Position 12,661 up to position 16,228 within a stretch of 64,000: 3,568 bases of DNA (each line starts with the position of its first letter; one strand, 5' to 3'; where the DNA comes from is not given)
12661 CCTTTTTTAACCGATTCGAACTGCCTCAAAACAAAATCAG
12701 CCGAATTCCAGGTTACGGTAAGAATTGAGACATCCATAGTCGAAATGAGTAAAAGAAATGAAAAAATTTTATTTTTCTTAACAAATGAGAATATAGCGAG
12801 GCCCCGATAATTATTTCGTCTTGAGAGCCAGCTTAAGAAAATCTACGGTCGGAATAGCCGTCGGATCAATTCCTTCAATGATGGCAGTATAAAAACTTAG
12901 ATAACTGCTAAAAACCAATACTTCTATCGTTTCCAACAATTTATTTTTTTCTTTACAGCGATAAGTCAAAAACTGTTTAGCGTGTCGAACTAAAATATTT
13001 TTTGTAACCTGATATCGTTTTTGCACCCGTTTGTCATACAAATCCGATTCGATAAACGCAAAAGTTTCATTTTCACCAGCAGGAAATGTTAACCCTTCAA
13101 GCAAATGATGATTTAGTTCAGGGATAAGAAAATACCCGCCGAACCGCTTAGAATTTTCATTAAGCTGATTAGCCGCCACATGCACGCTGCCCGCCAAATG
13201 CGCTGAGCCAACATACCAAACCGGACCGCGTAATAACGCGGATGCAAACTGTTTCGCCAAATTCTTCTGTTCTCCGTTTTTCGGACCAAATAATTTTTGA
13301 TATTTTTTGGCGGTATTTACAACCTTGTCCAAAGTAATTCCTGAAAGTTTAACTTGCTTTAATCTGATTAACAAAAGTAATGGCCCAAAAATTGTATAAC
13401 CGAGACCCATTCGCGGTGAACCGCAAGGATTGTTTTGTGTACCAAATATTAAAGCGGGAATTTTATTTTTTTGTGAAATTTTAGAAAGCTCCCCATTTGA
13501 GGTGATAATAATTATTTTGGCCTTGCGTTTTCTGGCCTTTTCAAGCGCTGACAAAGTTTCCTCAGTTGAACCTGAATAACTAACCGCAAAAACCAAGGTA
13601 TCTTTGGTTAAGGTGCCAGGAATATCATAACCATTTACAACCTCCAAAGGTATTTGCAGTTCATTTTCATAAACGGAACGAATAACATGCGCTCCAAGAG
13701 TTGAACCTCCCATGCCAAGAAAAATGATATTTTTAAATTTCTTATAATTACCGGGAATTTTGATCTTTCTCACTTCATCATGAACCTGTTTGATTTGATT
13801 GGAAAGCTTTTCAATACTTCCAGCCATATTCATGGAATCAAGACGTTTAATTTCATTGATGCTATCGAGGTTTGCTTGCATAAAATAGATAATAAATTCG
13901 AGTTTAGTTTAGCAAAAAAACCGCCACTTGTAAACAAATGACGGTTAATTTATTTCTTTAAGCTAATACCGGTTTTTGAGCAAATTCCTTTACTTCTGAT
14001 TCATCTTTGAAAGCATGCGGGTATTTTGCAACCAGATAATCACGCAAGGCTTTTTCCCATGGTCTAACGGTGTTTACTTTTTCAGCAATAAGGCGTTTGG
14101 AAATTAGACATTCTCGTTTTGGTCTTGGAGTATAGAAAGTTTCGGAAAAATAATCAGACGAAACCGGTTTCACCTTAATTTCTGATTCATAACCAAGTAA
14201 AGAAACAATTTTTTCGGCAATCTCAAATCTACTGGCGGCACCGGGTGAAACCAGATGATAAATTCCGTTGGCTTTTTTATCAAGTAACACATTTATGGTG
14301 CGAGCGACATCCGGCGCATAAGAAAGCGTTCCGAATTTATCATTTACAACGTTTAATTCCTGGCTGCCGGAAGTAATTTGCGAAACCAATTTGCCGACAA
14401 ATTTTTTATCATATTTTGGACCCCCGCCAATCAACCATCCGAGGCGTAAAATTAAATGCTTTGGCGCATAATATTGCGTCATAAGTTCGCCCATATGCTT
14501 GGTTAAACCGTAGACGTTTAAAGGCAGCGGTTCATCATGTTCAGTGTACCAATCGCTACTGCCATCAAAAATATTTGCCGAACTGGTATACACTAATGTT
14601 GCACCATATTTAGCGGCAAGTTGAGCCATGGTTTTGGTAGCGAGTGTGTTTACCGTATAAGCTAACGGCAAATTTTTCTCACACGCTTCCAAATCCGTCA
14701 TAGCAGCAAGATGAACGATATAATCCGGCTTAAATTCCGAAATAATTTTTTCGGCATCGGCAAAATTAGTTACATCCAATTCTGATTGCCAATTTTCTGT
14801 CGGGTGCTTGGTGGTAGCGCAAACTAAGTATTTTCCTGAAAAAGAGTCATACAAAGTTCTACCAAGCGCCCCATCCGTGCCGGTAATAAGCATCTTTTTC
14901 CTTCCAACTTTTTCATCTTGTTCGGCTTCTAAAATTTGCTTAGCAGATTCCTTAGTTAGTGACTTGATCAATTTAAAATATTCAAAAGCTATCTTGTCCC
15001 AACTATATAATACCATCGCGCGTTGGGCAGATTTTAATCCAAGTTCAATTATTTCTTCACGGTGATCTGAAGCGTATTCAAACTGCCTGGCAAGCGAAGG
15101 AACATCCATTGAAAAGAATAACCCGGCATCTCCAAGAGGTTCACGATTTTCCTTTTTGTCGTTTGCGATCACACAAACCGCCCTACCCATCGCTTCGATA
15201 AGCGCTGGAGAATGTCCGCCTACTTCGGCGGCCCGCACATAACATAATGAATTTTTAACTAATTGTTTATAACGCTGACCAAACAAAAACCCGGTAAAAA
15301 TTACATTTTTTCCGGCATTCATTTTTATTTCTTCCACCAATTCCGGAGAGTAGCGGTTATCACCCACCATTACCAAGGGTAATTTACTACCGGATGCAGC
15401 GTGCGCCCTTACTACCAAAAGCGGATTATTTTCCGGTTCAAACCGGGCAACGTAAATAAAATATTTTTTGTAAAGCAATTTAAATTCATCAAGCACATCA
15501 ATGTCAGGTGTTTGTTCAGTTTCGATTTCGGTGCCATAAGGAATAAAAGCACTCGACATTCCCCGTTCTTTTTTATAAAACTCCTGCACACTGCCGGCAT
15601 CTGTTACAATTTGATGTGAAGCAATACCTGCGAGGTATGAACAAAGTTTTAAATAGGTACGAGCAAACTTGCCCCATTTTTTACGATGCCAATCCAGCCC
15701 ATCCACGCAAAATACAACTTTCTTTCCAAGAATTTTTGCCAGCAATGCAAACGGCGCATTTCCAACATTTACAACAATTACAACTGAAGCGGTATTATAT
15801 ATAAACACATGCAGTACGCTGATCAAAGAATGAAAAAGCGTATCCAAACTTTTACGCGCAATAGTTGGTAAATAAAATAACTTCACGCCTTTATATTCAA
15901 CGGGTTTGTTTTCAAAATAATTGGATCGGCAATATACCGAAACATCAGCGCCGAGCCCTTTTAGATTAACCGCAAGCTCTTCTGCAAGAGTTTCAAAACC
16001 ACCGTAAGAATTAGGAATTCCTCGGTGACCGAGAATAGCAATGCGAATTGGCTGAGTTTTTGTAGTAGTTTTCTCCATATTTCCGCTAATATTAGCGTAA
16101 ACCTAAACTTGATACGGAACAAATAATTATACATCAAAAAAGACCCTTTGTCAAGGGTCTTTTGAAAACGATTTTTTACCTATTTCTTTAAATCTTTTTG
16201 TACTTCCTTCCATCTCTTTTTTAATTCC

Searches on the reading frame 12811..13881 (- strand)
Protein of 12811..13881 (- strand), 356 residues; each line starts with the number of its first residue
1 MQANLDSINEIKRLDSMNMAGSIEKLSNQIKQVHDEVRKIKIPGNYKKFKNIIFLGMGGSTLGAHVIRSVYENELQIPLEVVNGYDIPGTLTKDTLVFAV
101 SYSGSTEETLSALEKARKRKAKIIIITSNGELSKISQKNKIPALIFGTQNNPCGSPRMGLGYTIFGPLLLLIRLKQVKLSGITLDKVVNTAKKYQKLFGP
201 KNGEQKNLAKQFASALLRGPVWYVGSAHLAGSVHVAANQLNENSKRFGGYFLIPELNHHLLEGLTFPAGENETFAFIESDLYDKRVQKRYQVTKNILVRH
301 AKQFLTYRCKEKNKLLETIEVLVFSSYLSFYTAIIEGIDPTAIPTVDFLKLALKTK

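Call 69: search_protein_families(library=pfam, proteins=[window:12811-13881:-], max_evalue=0.00001)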
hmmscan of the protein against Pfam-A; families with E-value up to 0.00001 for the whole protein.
window:12811-13881:- (356 aa): 2 families
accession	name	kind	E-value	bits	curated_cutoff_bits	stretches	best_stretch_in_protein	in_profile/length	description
PF10432.14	bact-PGI_C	-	1.3e-23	84.1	24.5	1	206-351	2-149/151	Bacterial phospho-glucose isomerase C-terminal SIS domain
PF01380.27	SIS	-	6.3e-14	52.3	25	1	49-131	5-91/131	SIS domain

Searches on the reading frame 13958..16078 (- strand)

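Call 69: search_protein_families(library=pfam, proteins=[window:13958-16078:-], max_evalue=0.00001)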
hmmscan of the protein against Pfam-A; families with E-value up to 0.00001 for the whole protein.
window:13958-16078:- (706 aa): 9 families
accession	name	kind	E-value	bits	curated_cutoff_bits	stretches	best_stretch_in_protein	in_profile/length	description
PF04321.23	RmlD_sub_bind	-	6.8e-61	206.3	27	1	395-682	2-282/287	RmlD substrate binding domain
PF01370.27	Epimerase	-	8.4e-24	84.7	20.9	1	396-604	1-230/240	NAD dependent epimerase/dehydratase family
PF09314.17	DUF1972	-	7.1e-15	55.5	25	1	13-184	4-186/186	Domain of unknown function (DUF1972)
PF00534.26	Glycos_transf_1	-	2.9e-11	43.7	26.4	1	204-333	15-152/172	Glycosyl transferases group 1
PF16363.11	GDP_Man_Dehyd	-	5e-10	39.8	27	1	433-629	58-267/332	GDP-mannose 4,6 dehydratase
PF13692.12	Glyco_trans_1_4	-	1.4e-09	38.8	27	1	205-333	2-136/142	Glycosyl transferases group 1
PF13439.12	Glyco_transf_4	-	7.5e-08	33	28.5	0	25-171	1-151/170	Glycosyltransferase Family 4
PF02719.21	Polysacc_synt_2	-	9.1e-08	32.1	20.2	1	435-539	62-154/293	Polysaccharide biosynthesis protein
PF13579.12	Glyco_trans_4_4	-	2e-06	28.7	29.7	0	26-139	1-113/158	Glycosyl transferase 4-like domain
